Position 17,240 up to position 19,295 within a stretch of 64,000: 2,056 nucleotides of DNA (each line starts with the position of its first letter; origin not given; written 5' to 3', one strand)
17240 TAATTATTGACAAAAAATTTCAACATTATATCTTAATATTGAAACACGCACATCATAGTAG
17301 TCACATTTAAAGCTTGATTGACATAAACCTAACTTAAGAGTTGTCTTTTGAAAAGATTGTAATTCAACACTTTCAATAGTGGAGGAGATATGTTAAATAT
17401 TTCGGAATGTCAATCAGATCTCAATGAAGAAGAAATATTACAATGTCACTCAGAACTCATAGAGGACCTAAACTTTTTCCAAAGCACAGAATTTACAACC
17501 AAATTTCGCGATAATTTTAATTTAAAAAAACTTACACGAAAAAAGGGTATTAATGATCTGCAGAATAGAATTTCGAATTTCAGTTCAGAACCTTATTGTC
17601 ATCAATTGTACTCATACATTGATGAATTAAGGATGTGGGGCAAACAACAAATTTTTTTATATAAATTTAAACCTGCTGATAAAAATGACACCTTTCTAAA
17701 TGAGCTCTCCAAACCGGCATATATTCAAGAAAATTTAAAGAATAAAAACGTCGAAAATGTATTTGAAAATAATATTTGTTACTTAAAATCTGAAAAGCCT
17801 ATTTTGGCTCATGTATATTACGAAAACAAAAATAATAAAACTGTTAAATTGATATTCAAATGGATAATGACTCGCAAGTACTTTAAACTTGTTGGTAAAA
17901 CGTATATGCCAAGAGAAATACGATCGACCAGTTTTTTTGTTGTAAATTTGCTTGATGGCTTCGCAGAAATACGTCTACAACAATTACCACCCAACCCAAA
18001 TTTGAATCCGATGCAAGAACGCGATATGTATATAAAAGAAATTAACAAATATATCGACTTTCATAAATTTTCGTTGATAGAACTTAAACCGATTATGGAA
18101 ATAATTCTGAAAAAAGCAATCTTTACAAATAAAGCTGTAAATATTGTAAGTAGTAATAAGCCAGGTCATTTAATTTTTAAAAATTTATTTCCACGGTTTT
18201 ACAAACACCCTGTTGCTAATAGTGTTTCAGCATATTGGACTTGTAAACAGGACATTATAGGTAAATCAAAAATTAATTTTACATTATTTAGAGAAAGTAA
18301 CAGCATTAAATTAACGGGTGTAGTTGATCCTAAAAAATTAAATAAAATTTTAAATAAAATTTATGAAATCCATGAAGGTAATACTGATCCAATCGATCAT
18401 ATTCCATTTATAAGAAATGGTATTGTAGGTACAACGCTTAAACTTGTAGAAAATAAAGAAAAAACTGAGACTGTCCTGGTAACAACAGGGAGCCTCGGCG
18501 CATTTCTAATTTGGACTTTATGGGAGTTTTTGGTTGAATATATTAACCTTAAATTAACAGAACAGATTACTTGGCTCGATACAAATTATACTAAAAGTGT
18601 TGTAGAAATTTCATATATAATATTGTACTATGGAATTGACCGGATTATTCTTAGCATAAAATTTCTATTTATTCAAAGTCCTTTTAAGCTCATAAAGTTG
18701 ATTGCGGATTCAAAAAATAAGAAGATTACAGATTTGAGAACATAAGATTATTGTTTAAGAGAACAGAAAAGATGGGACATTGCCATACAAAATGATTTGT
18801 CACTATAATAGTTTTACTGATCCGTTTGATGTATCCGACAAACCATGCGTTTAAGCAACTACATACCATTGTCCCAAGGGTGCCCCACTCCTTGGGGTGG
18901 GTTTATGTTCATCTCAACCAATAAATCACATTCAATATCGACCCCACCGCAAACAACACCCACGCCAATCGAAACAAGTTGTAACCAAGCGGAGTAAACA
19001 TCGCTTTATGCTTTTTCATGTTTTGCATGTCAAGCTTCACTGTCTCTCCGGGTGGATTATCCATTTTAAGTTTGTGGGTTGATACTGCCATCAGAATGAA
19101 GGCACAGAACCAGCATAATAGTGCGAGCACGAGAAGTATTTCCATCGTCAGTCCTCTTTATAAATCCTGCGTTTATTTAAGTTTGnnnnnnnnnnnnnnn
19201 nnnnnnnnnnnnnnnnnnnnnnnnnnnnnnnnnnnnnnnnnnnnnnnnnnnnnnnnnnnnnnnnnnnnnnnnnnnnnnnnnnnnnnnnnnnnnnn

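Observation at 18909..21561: KAP-family NTPase with two small membrane proteins: candidate uncharacterised defence/abortive-infection operon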

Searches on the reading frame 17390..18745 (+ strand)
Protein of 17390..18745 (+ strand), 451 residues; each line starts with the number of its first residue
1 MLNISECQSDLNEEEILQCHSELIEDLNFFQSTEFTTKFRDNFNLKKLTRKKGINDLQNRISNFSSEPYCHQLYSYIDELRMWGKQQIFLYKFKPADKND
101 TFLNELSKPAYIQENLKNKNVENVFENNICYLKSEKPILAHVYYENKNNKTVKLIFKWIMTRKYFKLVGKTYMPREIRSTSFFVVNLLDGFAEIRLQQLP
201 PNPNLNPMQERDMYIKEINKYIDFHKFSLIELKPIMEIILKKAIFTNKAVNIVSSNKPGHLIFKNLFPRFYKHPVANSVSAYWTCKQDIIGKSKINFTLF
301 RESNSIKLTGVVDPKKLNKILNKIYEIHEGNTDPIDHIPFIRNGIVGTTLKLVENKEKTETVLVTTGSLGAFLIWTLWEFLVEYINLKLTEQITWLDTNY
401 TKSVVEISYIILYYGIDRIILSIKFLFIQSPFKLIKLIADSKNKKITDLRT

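Call 3: search_protein_families(library=pfam, proteins=[window:17390-18745:+], max_evalue=1)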
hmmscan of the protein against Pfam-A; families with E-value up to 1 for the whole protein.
window:17390-18745:+ (451 aa): 1 family
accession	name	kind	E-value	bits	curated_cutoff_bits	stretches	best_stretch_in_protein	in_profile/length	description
PF16809.10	NleF_casp_inhib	-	0.018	15.5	24.1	1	45-120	28-105/145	NleF caspase inhibitor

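Call 4: search_protein_families(library=padloc, proteins=[window:17390-18745:+], max_evalue=1)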
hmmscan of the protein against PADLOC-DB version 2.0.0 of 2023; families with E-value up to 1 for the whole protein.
window:17390-18745:+ (451 aa): 0 families

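Call 7: search_protein_families(library=ncbifam, proteins=[window:17390-18745:+], max_evalue=1)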
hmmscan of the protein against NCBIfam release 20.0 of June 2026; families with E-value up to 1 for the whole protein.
window:17390-18745:+ (451 aa): 0 families

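Call 38: search_protein_families(library=phrogs, proteins=[window:17390-18745:+], max_evalue=1)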
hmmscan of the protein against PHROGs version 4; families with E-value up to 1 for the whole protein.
window:17390-18745:+ (451 aa): 1 family
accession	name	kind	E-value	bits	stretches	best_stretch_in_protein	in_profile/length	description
phrog_24050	-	unknown function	0.15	13.3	1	206-254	42-90/125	-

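Call 76: search_dna_similar(query=window:17390-18745:+, collection=plasmids, mode=protein, max_evalue=0.001, max_rows=10)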
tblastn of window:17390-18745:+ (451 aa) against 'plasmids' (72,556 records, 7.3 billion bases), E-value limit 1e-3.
No match.

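Call 77: find_encoding_contigs(protein=window:17390-18745:+, flank=10000, max_places=4)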
Protein window:17390-18745:+ (451 aa): no gene with exactly this product is on record in the collection.

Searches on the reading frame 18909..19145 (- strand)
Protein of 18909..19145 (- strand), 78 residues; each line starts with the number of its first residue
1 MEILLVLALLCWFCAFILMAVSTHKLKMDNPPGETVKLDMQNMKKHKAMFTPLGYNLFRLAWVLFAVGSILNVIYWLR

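Call 3: search_protein_families(library=pfam, proteins=[window:18909-19145:-], max_evalue=1)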
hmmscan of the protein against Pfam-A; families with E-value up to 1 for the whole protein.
window:18909-19145:- (78 aa): 2 families
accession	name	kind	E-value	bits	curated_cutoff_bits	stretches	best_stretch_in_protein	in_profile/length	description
PF04515.18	Choline_transpo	-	0.021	14.5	26.9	1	3-71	46-119/326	Plasma-membrane choline transporter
PF11773.13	ComGE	-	0.22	11.9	25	1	1-28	3-30/82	Competence system putative prepilin ComGE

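Call 4: search_protein_families(library=padloc, proteins=[window:18909-19145:-], max_evalue=1)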
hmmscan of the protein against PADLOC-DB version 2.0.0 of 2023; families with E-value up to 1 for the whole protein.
window:18909-19145:- (78 aa): 0 families

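Call 7: search_protein_families(library=ncbifam, proteins=[window:18909-19145:-], max_evalue=1)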
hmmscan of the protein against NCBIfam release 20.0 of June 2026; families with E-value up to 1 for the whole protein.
window:18909-19145:- (78 aa): 0 families

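Call 10: find_homologous_proteins(query=window:18909-19145:-, max_evalue=0.1)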
Query window:18909-19145:- (78 aa): 1 proteins with E <= 0.1 among 2 candidates.
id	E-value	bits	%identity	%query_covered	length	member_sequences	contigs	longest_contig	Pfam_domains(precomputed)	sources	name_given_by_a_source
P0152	8.6e-46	171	100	100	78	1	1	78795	-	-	-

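Call 38: search_protein_families(library=phrogs, proteins=[window:18909-19145:-], max_evalue=1)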
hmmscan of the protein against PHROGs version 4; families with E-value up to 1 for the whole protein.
window:18909-19145:- (78 aa): 2 families
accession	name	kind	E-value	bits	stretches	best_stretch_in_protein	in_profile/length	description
phrog_23891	-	unknown function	0.0049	18.1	1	1-25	6-30/62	-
phrog_2501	-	unknown function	0.13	13.2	1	1-21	1-21/50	-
